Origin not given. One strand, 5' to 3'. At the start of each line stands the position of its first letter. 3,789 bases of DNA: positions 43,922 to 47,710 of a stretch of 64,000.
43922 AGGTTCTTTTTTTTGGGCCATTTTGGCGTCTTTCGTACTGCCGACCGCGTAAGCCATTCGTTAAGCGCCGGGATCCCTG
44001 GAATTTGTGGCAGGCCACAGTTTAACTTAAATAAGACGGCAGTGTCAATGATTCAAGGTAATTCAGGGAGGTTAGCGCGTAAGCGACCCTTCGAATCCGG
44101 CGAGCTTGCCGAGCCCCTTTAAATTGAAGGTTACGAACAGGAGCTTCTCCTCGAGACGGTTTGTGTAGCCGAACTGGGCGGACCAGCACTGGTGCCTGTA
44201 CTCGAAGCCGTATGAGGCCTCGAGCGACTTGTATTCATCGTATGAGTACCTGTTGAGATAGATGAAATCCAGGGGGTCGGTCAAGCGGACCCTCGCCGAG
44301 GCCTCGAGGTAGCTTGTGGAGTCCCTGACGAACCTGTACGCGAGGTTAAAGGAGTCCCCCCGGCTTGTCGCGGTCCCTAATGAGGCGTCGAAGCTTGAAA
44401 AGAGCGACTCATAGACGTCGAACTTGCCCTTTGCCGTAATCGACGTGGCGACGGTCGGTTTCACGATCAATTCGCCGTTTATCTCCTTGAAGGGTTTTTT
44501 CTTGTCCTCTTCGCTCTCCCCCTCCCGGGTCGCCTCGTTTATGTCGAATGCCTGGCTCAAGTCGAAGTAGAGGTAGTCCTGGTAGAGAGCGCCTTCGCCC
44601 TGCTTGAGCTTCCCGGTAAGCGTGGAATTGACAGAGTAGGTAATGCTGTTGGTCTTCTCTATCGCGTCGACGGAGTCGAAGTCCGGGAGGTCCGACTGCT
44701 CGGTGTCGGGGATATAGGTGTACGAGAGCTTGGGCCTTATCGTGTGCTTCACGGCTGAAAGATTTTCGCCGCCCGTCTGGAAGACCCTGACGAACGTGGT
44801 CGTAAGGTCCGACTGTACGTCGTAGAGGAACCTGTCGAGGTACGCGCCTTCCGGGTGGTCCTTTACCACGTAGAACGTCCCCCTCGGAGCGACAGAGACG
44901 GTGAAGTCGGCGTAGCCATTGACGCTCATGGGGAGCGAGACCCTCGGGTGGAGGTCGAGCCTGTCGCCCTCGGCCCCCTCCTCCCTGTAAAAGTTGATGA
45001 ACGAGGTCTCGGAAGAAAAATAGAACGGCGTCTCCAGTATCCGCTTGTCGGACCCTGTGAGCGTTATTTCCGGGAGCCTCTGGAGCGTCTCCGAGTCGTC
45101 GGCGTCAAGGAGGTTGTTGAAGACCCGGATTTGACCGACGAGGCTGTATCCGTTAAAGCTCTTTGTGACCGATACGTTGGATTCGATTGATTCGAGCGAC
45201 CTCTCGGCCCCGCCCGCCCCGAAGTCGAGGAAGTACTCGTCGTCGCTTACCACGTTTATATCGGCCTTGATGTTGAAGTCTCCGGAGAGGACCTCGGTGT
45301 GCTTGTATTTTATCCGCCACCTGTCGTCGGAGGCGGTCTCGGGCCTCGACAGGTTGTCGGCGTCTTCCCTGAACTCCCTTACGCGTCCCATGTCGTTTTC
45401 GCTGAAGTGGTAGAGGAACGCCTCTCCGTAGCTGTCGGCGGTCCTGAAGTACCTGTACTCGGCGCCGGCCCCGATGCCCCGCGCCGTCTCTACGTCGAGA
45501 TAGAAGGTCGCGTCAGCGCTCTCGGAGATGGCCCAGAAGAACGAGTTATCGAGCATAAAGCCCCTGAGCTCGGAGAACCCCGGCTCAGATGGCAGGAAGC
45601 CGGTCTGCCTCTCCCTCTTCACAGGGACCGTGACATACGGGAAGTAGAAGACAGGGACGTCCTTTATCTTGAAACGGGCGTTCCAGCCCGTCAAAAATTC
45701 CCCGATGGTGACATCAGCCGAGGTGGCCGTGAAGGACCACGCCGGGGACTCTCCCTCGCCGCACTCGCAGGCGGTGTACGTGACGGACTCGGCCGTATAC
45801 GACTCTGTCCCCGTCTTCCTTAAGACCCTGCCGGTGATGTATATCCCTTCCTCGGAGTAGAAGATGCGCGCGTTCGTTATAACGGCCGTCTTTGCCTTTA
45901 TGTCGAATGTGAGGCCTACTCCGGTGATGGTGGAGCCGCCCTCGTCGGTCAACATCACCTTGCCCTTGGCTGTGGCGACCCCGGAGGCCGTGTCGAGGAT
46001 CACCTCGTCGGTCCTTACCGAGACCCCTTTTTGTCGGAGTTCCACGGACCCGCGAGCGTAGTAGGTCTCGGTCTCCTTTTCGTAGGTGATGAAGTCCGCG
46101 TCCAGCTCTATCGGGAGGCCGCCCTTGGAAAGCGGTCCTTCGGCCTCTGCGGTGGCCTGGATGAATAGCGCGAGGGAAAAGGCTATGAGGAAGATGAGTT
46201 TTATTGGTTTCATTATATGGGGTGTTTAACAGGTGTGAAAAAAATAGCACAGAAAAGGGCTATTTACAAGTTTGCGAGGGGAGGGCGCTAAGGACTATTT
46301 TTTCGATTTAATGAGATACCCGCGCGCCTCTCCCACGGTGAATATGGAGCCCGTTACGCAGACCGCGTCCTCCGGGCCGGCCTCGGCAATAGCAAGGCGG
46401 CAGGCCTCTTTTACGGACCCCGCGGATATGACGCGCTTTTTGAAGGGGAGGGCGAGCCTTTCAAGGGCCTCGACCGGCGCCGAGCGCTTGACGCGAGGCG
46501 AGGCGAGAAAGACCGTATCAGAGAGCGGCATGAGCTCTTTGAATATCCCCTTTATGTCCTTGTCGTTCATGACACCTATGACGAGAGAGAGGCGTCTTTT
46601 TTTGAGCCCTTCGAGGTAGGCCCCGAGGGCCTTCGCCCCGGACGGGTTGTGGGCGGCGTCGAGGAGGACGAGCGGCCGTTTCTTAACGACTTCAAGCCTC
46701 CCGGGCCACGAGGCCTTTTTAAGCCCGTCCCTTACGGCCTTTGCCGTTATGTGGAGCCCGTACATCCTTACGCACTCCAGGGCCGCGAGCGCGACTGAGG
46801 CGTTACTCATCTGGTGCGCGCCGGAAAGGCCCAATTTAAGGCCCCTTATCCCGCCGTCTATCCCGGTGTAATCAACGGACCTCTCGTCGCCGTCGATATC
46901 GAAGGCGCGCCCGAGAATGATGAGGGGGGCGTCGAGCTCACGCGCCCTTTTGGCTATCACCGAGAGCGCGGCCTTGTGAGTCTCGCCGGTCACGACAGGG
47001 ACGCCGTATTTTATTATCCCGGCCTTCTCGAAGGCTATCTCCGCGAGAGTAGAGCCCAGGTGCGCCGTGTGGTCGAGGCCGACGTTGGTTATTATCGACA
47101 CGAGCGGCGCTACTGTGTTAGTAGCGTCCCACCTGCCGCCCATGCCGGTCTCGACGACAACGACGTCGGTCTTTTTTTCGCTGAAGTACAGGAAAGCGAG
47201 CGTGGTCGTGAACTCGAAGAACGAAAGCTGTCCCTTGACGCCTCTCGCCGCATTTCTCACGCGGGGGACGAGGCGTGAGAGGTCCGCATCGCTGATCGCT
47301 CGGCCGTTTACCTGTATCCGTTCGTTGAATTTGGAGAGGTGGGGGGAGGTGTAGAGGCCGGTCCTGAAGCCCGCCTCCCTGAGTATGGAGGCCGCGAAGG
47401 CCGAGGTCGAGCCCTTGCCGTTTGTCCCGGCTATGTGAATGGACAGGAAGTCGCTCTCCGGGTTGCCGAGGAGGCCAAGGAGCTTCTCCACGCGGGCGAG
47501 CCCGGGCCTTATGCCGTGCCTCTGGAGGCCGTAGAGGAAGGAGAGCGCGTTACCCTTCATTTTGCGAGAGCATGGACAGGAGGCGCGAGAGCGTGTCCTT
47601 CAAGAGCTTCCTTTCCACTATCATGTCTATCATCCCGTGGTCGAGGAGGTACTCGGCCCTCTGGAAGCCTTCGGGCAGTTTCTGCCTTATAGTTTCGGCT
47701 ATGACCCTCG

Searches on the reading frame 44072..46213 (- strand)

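Call 88: search_protein_families(library=pfam, proteins=[window:44072-46213:-], max_evalue=0.00001)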
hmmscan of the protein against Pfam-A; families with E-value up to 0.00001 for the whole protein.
window:44072-46213:- (713 aa): 2 families
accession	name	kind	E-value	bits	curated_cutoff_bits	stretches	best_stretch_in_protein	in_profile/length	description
PF04453.20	LptD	-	1.1e-45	157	22.4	1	297-640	2-366/384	LPS transport system D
PF19838.5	LptD_2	-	2.7e-24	86.1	22.5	2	179-386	6-202/464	LptD protein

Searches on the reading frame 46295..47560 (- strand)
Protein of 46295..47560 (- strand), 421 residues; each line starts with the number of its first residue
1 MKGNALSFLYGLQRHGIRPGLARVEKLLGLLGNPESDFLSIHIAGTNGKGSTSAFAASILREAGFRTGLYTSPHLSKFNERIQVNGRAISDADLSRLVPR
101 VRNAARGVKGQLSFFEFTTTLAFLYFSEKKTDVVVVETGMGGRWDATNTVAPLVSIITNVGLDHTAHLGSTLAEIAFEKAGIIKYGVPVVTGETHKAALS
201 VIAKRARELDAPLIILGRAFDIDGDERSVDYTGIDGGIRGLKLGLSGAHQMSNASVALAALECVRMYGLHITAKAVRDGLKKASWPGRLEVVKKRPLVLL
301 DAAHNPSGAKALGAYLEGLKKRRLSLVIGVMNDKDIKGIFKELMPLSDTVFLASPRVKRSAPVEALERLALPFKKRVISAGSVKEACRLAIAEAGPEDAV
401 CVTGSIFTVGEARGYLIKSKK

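Call 88: search_protein_families(library=pfam, proteins=[window:46295-47560:-], max_evalue=0.00001)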
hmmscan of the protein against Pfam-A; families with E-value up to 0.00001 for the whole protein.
window:46295-47560:- (421 aa): 2 families
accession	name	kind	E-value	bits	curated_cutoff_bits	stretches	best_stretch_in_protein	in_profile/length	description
PF02875.26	Mur_ligase_C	-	7.2e-20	72.5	28.4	1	287-405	1-126/127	Mur ligase, glutamate ligase domain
PF08245.18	Mur_ligase_M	-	2e-11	44.7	24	1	43-260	1-199/200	Mur ligase middle domain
